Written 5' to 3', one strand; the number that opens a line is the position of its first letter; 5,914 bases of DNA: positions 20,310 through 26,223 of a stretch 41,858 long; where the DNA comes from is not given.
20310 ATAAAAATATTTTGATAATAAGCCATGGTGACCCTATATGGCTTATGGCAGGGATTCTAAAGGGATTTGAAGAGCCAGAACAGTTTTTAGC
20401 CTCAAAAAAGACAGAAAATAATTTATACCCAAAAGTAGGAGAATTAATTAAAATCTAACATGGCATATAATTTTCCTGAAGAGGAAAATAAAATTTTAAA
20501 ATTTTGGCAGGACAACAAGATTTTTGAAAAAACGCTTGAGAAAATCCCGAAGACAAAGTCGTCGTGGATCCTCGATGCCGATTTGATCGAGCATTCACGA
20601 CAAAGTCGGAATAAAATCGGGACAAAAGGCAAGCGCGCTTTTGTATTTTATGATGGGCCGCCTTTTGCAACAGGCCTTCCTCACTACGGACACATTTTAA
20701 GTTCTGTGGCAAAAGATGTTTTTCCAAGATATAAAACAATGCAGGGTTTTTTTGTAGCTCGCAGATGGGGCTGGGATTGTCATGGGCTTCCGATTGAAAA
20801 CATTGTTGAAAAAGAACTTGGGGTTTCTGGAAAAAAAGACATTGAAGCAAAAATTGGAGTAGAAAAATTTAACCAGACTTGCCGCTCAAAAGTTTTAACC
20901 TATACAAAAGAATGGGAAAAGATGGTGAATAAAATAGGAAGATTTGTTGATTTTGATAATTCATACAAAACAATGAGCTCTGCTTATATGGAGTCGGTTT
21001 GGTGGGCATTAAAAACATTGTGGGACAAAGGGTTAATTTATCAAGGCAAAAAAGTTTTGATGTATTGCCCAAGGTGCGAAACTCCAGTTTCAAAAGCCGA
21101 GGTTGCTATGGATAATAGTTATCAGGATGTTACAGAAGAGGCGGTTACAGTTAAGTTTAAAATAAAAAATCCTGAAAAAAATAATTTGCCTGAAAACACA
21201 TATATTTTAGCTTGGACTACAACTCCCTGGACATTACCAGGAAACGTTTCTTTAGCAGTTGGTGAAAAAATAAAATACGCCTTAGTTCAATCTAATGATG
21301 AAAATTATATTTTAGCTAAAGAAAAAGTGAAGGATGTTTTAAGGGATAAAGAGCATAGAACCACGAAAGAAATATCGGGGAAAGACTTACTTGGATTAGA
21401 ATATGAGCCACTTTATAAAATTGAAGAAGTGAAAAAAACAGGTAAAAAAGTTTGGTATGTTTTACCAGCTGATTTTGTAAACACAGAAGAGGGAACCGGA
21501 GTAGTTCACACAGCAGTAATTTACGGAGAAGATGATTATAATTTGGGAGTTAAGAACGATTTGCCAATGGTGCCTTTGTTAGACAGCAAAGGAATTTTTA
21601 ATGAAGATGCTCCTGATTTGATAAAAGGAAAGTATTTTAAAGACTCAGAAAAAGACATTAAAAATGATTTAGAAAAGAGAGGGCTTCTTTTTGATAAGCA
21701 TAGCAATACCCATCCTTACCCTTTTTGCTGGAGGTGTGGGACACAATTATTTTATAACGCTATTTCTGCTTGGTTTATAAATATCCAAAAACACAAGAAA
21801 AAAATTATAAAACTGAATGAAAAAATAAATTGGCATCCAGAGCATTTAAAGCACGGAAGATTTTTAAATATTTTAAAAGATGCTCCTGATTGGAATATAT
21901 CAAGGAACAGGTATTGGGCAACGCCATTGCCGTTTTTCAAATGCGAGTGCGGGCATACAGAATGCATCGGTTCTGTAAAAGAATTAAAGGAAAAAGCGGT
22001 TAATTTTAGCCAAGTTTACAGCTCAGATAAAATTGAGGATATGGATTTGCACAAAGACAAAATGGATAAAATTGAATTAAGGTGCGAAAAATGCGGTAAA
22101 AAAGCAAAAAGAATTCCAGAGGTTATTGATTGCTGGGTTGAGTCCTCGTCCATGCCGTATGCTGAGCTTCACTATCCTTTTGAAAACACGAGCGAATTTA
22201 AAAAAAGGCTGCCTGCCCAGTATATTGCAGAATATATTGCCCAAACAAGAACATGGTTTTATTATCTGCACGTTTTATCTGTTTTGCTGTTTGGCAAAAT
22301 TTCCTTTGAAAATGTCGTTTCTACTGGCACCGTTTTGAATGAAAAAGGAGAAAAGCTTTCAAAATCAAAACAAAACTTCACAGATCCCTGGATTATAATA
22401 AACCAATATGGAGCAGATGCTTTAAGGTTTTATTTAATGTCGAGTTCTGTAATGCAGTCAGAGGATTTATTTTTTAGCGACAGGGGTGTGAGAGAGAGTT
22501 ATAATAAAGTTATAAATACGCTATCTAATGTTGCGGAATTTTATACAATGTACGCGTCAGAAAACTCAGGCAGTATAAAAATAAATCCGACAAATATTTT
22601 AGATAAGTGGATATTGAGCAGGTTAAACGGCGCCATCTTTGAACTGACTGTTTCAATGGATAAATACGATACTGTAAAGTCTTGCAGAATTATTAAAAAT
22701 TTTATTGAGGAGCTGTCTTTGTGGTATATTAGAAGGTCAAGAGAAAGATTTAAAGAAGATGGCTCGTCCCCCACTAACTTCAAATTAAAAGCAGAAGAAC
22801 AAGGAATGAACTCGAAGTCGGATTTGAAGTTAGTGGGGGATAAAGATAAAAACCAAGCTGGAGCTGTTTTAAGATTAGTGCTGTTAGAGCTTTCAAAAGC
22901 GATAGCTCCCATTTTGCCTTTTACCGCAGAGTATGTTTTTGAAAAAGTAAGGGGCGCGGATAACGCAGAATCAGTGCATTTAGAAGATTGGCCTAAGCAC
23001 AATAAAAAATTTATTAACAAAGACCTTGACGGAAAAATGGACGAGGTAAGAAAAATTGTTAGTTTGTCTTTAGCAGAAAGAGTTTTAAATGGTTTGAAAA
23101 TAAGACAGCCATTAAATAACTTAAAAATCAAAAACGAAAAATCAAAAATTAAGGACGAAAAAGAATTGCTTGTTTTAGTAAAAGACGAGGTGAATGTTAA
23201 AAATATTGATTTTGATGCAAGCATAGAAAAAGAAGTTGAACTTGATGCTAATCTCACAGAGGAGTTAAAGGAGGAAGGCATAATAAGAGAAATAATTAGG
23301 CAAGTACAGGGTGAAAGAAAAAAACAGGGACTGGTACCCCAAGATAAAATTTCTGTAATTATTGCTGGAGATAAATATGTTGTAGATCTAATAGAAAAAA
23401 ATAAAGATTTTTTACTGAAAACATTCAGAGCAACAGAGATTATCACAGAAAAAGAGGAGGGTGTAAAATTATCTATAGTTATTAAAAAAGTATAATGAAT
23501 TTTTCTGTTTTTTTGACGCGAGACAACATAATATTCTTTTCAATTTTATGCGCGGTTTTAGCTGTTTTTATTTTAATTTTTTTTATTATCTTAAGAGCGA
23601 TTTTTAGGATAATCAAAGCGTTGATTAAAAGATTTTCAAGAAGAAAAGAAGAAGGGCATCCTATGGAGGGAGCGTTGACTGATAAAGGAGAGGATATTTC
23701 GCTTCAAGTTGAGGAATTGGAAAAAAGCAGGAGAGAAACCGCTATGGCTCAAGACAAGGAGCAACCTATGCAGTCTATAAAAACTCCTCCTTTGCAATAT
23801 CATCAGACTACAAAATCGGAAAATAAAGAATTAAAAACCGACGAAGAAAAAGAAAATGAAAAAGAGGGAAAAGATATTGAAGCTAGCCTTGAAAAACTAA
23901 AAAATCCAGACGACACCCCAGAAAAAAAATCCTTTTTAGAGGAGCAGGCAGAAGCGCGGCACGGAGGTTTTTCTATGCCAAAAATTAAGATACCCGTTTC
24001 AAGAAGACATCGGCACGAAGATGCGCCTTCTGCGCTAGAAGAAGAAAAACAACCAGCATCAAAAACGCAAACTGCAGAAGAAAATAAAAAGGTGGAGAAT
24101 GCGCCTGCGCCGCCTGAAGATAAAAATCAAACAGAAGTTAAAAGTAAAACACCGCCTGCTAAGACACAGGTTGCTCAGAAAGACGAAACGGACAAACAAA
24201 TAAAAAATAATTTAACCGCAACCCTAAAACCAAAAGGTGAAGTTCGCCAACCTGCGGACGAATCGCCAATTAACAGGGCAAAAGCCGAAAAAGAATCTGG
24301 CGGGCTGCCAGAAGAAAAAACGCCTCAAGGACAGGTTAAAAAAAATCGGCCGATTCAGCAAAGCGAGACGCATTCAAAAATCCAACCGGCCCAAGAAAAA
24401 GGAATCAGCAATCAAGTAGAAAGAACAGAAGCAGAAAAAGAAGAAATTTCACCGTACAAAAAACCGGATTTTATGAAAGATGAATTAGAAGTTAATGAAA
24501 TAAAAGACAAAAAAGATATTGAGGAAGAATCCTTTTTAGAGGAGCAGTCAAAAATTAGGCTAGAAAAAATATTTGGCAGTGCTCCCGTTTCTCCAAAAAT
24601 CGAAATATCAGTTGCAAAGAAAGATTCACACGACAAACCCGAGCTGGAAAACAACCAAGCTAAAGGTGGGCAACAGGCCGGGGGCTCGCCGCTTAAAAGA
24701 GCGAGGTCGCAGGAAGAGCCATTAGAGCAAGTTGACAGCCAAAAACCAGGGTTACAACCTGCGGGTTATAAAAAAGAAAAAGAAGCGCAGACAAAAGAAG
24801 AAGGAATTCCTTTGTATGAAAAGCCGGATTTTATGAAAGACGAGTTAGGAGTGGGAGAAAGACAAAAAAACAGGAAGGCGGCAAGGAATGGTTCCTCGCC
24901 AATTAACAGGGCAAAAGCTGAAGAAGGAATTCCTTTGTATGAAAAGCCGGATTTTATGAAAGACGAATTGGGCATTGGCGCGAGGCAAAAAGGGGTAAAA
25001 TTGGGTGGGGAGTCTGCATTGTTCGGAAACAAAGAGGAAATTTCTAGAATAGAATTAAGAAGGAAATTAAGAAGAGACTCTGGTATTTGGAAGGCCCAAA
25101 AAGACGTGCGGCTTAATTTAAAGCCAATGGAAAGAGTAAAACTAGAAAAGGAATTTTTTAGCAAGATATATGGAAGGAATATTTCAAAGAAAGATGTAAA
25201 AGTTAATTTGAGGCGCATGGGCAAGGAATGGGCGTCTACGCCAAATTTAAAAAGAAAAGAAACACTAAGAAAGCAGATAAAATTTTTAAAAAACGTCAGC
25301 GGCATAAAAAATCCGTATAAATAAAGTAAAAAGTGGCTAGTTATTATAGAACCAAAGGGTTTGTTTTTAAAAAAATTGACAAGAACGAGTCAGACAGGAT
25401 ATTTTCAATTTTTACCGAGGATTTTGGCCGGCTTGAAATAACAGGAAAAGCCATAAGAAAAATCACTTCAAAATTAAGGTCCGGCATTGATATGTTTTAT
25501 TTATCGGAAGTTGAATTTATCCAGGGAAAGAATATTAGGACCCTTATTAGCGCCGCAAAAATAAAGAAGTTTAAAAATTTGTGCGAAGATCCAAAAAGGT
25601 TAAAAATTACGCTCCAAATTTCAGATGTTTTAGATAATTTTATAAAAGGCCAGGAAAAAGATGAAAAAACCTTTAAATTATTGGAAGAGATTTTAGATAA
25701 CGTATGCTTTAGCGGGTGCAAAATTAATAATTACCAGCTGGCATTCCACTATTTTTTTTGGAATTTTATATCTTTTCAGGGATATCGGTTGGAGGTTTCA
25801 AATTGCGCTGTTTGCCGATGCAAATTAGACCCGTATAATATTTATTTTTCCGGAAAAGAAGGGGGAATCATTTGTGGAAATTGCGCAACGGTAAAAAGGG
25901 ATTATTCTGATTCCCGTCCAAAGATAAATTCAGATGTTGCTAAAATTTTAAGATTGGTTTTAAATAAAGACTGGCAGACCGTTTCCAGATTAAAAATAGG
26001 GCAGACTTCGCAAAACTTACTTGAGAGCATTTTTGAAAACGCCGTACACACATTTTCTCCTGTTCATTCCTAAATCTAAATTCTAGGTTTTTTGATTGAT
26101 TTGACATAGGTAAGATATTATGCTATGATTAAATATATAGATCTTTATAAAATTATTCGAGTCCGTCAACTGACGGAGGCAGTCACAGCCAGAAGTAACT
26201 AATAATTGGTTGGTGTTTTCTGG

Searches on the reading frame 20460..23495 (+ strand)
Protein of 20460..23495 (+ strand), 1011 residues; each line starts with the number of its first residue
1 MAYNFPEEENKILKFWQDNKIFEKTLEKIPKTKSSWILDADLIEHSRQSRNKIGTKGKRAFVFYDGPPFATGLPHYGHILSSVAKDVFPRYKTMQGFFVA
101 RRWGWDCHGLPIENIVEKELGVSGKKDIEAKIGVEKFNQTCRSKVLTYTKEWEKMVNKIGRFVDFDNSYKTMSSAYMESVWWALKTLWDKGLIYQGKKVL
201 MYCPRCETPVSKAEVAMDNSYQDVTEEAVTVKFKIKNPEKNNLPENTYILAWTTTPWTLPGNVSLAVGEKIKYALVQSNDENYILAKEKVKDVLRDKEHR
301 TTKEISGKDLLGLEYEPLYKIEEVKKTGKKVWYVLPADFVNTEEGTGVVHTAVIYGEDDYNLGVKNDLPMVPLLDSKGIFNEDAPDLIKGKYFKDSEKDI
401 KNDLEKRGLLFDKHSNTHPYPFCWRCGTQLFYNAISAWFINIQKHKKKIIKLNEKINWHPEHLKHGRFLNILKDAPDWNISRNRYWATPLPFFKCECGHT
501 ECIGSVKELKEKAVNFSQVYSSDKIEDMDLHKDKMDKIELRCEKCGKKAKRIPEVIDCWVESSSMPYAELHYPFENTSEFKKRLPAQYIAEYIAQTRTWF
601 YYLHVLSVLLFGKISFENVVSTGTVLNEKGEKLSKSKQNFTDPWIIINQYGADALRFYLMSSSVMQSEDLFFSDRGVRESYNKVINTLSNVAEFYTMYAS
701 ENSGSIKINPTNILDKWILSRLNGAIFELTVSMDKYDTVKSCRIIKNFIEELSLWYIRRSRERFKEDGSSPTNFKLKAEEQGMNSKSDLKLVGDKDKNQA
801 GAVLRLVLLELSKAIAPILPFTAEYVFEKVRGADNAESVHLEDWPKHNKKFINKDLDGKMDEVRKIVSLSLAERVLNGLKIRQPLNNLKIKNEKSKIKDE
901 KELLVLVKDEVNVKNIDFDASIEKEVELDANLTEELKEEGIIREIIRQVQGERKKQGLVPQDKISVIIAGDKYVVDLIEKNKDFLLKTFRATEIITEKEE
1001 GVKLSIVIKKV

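Call 86: search_protein_families(library=pfam, proteins=[window:20460-23495:+], max_evalue=0.001)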
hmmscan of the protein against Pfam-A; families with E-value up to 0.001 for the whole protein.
window:20460-23495:+ (1011 aa): 4 families
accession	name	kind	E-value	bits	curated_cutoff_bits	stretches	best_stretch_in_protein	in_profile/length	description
PF00133.28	tRNA-synt_1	-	3.8e-119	398.6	22.7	1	54-668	18-411/414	tRNA synthetases class I (I, L, M and V)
PF09334.17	tRNA-synt_1g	-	8.3e-24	84.5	20.1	2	587-692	282-387/391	tRNA synthetases class I (M)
PF08264.19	Anticodon_1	-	7.6e-21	75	25.1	1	715-885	1-144/148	Anticodon-binding domain of tRNA ligase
PF19302.4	DUF5915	-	1e-14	55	27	1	845-1001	27-177/195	Domain of unknown function (DUF5915)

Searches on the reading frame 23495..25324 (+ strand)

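Call 7: search_protein_families(library=pfam, proteins=[window:23495-25324:+], max_evalue=0.1)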
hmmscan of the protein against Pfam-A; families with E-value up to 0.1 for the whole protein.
window:23495-25324:+ (609 aa): 2 families
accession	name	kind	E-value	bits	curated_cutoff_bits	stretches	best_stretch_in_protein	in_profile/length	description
PF16118.10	DUF4834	-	0.025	15.9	27.8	1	16-125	2-81/99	Domain of unknown function (DUF4834)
PF14584.11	DUF4446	-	0.057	13.9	27.4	0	16-88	3-74/150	Protein of unknown function (DUF4446)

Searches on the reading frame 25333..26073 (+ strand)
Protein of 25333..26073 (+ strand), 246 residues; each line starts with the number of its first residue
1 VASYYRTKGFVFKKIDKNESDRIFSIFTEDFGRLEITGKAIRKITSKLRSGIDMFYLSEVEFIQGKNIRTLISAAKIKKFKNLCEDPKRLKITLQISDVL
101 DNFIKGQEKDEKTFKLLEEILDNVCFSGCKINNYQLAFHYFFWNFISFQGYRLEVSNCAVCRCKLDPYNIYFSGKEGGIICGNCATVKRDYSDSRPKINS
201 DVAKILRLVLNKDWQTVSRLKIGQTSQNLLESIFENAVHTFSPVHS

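Call 7: search_protein_families(library=pfam, proteins=[window:25333-26073:+], max_evalue=0.1)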
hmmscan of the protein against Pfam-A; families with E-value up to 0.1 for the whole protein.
window:25333-26073:+ (246 aa): 3 families
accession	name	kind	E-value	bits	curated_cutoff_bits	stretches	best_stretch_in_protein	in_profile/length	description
PF02565.21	RecO_C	-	5.6e-15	55.9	22.1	1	85-231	2-138/157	Recombination protein O C terminal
PF11967.14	RecO_N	-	1.6e-11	44.5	27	1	1-76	1-76/80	Recombination protein O N terminal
PF21109.2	Stonustoxin_helical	-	0.072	13.7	27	0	75-119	30-73/96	Stonustoxin helical domain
